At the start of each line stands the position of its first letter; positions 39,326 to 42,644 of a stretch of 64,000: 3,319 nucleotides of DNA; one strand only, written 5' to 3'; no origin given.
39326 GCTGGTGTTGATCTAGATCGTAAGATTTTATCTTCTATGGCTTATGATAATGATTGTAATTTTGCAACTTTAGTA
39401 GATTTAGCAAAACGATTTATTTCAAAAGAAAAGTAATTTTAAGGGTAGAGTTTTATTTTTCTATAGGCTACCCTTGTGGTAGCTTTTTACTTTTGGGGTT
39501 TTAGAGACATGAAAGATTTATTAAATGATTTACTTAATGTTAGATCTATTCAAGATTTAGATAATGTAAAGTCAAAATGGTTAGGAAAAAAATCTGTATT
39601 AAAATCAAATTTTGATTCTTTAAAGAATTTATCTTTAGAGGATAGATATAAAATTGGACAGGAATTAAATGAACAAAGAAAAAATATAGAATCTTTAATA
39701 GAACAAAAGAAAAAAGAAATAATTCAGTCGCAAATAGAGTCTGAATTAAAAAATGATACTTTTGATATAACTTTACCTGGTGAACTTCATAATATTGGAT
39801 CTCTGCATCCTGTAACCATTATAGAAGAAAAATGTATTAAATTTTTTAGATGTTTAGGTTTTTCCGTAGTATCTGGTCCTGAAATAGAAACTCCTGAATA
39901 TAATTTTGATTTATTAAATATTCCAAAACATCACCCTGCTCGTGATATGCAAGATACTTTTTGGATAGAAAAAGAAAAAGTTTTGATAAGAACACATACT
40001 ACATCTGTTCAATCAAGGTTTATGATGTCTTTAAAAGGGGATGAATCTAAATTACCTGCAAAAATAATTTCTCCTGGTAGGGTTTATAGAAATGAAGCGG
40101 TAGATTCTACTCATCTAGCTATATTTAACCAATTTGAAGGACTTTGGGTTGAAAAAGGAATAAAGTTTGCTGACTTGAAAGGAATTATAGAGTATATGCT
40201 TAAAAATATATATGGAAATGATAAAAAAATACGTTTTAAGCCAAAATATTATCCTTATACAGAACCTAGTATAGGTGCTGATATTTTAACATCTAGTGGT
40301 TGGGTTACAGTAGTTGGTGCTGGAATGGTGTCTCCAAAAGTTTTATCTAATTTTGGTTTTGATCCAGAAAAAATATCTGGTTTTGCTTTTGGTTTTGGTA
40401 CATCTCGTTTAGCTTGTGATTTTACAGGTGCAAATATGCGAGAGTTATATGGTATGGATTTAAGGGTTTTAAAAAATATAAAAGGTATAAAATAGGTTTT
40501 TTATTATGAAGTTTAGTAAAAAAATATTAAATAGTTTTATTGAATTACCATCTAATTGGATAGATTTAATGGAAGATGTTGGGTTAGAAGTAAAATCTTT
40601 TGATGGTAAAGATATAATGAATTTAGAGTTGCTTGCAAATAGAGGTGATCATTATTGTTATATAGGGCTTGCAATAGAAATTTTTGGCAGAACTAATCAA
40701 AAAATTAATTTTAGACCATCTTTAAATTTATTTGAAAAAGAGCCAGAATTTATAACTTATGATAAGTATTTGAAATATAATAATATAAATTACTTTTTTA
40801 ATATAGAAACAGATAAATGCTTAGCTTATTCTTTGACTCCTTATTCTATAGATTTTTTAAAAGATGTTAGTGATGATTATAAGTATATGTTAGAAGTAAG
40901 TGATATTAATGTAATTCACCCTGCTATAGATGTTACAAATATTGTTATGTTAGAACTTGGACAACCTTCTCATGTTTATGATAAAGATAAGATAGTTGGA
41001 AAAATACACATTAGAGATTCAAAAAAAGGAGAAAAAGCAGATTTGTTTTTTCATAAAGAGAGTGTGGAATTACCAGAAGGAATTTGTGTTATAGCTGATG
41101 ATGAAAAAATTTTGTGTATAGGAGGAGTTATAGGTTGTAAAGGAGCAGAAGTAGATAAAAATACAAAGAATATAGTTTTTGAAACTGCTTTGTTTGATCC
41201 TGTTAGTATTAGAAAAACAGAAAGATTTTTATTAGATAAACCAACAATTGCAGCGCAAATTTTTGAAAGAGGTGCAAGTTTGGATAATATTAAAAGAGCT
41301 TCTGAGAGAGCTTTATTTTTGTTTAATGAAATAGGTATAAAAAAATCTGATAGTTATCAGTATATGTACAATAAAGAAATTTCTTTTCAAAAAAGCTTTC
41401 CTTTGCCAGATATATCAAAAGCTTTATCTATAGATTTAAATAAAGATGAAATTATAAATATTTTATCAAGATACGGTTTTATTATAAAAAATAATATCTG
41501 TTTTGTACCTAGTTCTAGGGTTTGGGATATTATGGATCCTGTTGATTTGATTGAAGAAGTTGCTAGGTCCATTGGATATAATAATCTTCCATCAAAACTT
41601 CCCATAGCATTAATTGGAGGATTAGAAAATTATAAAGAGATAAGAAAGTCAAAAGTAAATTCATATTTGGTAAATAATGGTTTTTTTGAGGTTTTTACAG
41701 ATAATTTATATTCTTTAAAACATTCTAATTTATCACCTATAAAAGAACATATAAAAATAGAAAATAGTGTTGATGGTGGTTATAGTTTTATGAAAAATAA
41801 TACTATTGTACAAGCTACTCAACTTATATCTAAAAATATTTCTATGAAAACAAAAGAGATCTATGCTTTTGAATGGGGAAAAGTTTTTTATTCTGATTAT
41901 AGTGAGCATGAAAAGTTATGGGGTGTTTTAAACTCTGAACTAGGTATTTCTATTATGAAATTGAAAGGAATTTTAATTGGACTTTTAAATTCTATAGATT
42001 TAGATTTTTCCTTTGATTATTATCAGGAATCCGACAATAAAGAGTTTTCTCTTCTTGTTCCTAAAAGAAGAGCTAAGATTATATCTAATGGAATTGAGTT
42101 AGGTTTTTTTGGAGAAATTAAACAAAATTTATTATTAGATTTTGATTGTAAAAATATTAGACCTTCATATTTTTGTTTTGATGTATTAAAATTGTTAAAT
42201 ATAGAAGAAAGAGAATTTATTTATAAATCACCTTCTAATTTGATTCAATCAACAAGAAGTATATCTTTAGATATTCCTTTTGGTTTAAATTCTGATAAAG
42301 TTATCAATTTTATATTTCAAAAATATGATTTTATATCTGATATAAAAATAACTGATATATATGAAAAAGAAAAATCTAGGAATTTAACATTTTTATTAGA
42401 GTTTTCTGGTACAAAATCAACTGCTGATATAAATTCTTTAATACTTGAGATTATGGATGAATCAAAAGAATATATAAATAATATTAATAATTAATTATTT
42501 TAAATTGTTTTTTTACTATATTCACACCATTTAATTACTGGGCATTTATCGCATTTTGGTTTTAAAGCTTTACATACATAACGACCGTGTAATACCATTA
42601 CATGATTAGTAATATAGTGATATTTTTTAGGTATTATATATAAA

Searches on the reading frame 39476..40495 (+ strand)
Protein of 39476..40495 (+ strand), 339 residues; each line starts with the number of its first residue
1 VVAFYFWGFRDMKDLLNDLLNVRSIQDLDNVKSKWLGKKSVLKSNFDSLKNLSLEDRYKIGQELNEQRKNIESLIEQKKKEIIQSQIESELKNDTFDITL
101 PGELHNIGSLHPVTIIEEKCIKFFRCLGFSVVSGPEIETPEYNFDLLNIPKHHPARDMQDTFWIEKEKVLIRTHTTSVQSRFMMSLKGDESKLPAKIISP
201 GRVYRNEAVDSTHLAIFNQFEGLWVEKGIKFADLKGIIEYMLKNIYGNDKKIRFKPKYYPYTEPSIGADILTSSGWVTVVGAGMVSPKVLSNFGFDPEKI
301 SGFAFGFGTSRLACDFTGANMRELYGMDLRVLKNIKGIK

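Call 39: search_protein_families(library=pfam, proteins=[window:39476-40495:+], max_evalue=0.00001)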
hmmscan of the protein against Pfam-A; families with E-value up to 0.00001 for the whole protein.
window:39476-40495:+ (339 aa): 2 families
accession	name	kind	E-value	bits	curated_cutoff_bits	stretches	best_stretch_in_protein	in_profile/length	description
PF01409.25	tRNA-synt_2d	-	1.1e-82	277.7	19.8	1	96-334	2-245/246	tRNA synthetases class II core domain (F)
PF02912.23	Phe_tRNA-synt_N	-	3.4e-15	56.2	22.3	1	24-91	2-69/69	Aminoacyl tRNA synthetase class II, N-terminal domain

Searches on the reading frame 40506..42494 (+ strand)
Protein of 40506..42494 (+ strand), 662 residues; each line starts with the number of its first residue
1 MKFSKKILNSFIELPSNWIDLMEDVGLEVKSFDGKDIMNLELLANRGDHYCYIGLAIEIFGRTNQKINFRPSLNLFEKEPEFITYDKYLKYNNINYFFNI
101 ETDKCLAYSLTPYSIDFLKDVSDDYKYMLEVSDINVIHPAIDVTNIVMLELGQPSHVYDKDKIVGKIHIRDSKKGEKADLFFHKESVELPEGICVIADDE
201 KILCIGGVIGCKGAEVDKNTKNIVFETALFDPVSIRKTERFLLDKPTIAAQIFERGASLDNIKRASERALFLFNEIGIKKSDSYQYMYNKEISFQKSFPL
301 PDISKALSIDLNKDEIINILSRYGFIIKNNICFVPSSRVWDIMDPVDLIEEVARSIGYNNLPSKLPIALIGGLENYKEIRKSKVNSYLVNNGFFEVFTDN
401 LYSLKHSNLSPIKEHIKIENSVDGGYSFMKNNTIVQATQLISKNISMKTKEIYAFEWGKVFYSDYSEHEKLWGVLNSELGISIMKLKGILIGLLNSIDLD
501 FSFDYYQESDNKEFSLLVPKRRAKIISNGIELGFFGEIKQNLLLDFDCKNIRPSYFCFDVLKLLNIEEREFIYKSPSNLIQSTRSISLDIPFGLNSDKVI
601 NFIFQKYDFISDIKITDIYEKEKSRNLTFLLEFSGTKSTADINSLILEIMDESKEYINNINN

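Call 39: search_protein_families(library=pfam, proteins=[window:40506-42494:+], max_evalue=0.00001)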
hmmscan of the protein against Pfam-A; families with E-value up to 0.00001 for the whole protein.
window:40506-42494:+ (662 aa): 3 families
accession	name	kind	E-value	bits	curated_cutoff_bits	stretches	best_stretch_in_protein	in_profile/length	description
PF03483.22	B3_4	-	4.4e-39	134.3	29.3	1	128-276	26-172/174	B3/4 domain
PF17759.6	tRNA_synthFbeta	-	1.4e-20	74.1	22.4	1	361-556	1-210/214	Phenylalanyl tRNA synthetase beta chain CLM domain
PF03484.21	B5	-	3.6e-13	49.9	28.6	1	298-358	3-67/67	tRNA synthetase B5 domain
